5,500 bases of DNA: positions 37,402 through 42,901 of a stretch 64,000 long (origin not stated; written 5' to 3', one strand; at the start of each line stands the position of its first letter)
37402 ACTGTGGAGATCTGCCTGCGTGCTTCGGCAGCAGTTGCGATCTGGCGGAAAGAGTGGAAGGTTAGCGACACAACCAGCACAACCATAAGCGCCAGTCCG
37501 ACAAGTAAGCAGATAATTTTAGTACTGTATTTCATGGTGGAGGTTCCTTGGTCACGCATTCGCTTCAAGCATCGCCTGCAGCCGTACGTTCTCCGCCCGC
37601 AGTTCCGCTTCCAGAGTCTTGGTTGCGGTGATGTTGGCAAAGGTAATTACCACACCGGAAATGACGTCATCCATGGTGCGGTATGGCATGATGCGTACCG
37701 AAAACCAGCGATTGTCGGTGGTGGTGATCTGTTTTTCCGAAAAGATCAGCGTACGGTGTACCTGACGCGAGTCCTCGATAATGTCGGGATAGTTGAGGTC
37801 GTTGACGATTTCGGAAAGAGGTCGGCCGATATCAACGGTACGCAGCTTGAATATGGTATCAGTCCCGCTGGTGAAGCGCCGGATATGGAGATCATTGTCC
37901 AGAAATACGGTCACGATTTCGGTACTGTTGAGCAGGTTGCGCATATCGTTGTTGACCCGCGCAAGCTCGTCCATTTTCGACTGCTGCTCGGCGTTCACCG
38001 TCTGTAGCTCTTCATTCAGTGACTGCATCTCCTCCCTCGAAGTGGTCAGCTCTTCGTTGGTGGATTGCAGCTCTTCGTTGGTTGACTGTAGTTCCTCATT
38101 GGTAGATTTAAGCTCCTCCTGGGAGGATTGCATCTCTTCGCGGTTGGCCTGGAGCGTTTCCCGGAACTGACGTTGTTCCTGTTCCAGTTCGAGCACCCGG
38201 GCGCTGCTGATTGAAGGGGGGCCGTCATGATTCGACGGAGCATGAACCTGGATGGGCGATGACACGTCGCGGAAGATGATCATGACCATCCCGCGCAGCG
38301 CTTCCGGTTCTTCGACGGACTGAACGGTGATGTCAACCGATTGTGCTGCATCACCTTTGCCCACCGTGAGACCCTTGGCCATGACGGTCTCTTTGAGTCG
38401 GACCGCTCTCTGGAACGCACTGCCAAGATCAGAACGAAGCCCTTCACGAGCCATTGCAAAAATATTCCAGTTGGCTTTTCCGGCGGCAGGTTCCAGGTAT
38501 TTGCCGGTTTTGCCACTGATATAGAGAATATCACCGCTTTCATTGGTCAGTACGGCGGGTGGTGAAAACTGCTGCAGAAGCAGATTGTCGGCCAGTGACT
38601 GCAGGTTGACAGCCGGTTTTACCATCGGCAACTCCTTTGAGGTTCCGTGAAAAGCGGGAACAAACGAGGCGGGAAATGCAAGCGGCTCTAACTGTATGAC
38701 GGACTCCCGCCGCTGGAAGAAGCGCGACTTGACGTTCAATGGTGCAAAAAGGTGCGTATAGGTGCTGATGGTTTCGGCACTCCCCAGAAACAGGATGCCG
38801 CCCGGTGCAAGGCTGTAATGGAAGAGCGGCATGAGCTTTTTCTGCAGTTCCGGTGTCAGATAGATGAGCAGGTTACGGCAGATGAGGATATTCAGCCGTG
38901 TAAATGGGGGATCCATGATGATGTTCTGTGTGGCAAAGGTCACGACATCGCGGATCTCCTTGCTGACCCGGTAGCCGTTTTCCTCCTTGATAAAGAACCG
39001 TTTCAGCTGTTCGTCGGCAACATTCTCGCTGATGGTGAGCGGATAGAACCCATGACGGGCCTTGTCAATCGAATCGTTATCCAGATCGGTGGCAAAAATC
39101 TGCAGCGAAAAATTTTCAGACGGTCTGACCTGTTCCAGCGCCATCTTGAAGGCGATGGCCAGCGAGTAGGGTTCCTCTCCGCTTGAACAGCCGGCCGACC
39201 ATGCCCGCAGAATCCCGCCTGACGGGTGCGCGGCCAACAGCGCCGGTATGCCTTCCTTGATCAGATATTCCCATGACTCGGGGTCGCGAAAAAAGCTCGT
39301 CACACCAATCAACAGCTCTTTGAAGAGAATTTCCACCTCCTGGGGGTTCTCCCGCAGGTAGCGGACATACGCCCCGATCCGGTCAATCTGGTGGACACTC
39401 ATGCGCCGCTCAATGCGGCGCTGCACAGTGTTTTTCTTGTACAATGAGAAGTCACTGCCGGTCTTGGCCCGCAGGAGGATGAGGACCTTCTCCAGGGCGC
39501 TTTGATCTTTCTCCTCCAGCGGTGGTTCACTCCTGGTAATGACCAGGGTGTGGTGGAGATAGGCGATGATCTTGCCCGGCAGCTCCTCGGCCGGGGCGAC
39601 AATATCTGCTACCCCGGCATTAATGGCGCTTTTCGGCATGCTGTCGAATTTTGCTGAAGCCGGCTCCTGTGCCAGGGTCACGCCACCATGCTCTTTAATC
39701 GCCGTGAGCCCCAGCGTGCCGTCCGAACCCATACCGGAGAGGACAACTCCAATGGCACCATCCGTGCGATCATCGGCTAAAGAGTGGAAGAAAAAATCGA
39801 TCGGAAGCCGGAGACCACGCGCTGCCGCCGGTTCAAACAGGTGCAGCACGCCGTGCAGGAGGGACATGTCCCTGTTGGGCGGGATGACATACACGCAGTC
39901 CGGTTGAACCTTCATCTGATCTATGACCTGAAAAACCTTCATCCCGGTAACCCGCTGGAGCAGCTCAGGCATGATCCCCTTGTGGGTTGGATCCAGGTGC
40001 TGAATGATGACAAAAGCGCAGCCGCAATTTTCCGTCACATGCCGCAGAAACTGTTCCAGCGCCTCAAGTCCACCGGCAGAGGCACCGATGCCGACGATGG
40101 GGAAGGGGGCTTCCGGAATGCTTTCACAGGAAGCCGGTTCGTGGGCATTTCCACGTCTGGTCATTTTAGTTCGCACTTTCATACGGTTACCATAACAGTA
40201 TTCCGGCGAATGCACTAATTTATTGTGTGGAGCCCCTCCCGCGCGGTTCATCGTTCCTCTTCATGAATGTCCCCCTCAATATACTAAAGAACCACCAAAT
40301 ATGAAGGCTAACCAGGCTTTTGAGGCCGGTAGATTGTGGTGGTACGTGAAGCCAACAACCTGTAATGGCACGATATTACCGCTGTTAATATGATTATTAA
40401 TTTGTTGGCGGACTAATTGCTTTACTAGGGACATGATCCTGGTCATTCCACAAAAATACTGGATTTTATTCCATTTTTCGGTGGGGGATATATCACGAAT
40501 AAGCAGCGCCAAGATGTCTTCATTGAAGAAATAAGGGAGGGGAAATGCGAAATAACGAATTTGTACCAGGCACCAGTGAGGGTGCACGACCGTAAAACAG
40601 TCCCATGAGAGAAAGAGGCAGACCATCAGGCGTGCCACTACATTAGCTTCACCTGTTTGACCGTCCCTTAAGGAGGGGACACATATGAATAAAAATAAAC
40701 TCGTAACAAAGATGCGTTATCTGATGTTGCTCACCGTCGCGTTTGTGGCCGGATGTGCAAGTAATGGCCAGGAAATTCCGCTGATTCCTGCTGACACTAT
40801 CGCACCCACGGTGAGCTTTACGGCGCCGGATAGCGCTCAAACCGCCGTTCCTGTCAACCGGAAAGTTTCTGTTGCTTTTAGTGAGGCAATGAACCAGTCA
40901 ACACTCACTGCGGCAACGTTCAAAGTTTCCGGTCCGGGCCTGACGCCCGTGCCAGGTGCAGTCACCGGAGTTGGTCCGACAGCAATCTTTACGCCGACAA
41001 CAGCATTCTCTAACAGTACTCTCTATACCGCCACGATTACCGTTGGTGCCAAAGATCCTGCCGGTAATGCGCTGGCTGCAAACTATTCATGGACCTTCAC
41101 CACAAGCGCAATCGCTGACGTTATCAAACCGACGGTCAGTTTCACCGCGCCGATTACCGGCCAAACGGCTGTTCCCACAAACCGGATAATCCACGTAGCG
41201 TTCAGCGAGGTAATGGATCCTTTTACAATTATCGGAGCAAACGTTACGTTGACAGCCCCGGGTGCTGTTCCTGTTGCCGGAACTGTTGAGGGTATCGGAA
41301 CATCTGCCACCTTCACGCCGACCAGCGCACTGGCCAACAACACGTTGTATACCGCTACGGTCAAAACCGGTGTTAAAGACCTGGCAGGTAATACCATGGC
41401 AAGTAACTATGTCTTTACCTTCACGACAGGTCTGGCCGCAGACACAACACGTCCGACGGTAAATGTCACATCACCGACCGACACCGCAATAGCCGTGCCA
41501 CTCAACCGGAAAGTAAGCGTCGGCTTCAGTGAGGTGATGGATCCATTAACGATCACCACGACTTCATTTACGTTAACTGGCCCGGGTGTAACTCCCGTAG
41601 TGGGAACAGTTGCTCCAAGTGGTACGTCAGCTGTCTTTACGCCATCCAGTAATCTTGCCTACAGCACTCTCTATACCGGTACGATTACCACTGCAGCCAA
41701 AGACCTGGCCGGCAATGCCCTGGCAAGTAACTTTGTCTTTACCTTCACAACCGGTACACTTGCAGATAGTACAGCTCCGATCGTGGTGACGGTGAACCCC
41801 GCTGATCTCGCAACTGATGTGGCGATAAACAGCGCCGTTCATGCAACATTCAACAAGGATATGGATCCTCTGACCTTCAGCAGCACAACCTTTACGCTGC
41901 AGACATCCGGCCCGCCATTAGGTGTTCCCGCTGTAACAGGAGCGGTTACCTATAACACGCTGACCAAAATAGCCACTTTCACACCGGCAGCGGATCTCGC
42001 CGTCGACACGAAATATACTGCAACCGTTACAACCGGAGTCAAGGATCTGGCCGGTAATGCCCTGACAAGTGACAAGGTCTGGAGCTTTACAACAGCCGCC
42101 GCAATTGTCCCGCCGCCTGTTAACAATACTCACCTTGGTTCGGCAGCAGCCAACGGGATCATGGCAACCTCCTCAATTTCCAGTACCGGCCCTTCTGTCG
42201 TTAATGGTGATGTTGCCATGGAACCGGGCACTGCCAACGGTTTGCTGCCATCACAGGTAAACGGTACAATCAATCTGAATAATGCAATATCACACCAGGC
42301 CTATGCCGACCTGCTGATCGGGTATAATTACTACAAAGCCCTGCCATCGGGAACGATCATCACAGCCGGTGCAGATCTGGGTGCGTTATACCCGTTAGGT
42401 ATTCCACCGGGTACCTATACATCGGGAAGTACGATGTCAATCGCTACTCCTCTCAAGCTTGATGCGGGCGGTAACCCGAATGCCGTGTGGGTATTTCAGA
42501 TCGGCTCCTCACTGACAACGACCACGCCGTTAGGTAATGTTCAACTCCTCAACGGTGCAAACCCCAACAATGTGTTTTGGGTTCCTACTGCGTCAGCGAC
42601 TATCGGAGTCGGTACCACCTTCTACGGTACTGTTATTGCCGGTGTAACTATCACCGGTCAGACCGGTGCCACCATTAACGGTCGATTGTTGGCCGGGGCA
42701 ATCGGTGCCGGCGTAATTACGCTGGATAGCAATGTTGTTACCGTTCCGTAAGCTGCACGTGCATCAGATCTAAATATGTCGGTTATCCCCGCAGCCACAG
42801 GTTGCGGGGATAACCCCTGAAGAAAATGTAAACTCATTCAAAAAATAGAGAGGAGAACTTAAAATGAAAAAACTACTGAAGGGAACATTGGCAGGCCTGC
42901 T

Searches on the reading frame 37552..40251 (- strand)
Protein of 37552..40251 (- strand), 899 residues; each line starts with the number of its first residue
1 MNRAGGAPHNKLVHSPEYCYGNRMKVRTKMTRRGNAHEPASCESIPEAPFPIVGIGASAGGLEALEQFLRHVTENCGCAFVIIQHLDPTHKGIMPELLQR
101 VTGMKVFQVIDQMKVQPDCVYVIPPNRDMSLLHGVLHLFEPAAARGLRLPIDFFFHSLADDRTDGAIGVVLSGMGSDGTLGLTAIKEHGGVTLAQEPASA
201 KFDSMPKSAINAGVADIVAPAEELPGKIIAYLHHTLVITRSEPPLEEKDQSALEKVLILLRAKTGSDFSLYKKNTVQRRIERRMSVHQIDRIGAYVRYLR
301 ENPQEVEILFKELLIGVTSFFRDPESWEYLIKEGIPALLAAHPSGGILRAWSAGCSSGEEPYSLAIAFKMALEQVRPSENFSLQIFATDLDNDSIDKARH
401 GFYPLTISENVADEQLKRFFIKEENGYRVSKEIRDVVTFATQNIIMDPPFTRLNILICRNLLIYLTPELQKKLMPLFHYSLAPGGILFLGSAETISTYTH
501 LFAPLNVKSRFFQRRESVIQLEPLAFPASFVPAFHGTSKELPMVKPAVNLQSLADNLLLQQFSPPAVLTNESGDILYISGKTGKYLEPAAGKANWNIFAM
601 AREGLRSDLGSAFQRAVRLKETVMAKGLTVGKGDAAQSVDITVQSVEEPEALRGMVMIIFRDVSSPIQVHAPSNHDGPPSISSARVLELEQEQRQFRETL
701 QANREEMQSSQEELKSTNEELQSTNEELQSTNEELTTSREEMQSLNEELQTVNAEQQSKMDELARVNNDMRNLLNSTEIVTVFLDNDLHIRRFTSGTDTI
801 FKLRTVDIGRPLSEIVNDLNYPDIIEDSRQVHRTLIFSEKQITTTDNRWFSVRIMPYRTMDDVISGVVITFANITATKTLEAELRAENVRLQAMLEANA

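Call 15: search_protein_families(library=pfam, proteins=[window:37552-40251:-], max_evalue=0.01)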
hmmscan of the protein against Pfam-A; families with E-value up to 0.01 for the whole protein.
window:37552-40251:- (899 aa): 11 families
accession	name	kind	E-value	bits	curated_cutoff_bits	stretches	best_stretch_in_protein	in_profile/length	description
PF01339.22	CheB_methylest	-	5.7e-57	192.7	24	1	53-228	1-174/174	CheB methylesterase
PF01739.24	CheR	-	1.1e-49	169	27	1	317-507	2-191/195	CheR methyltransferase, SAM binding domain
PF13596.12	PAS_10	-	2.2e-29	102.6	22.1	1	770-875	1-106/106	PAS domain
PF03705.20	CheR_N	-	3.9e-16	58.9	27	1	253-303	3-53/53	CheR methyltransferase, all-alpha domain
PF08448.16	PAS_4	-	8.2e-05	23.2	23.1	1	775-878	2-109/110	PAS fold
PF10473.14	CENP-F_leu_zip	-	0.0016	19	34.5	1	685-778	25-114/140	Leucine-rich repeats of kinetochore protein Cenp-F/LEK1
PF09787.14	Golgin_A5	-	0.0018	18.3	31.7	1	688-774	46-127/305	Golgin subfamily A member 5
PF08614.16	ATG16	-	0.0031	18.1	33.7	1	682-767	72-157/200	Autophagy protein 16 (ATG16)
PF06818.20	Fez1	-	0.0062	17.5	34.4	0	686-761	33-108/199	Fez1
PF03938.19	OmpH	-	0.0075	16.9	32.4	1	688-763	23-96/141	Outer membrane protein (OmpH-like)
PF23921.1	DUF7260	-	0.0092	15.9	27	0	688-767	123-204/242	Domain of unknown function (DUF7260)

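Call 63: search_protein_families(library=ncbifam, proteins=[window:37552-40251:-], max_evalue=0.00001)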
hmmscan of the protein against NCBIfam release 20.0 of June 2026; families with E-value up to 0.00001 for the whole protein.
window:37552-40251:- (899 aa): 5 families
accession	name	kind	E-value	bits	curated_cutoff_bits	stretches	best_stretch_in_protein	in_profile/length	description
NF009206.0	PRK12555.1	subfamily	7.3e-37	127.1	342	1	42-232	145-336/340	chemotaxis-specific protein-glutamate methyltransferase CheB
NF001965.0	PRK00742.1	subfamily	6.5e-34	117.7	293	1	32-232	149-353/357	chemotaxis-specific protein-glutamate methyltransferase CheB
NF007902.0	PRK10611.1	equivalog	3.6e-31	108.5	435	1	255-502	29-273/287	protein-glutamate O-methyltransferase CheR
NF046044.1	PnpS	equivalog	7.7e-10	38.3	400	1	727-882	14-168/390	two-component system histidine kinase PnpS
NF040738.1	nickel_Mua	equivalog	7.8e-06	26.1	75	0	689-787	23-124/185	nickel-binding protein Mua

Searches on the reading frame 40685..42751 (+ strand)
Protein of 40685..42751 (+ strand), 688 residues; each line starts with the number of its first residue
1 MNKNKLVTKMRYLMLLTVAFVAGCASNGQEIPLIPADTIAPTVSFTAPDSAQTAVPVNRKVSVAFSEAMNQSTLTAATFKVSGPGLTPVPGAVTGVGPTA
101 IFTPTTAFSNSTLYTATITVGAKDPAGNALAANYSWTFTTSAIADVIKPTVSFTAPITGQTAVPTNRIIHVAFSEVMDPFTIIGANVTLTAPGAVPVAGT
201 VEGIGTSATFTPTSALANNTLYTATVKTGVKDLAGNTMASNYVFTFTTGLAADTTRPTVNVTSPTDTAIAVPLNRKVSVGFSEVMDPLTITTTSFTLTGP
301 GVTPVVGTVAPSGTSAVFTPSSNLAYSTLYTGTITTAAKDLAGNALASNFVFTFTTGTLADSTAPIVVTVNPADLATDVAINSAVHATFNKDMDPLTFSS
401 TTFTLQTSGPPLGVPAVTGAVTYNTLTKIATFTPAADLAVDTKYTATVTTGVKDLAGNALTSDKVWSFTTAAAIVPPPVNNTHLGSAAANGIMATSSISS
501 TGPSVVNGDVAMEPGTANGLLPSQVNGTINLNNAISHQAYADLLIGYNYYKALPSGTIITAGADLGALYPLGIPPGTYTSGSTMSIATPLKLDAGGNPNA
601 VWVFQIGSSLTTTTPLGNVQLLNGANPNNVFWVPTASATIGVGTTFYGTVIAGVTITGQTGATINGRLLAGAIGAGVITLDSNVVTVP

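Call 15: search_protein_families(library=pfam, proteins=[window:40685-42751:+], max_evalue=0.01)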
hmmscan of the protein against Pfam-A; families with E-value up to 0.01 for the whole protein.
window:40685-42751:+ (688 aa): 3 families
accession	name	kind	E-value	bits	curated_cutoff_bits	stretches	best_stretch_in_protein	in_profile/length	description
PF13205.12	Big_5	-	1.3e-91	302.7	23.6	4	145-248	1-105/105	Bacterial Ig-like domain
PF11999.13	Ice_binding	-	1.9e-38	132.7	28.7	1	492-686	1-208/208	Ice-binding-like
PF19078.6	Big_12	-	1.3e-06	29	27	1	37-131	1-92/102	Bacterial Ig-like domain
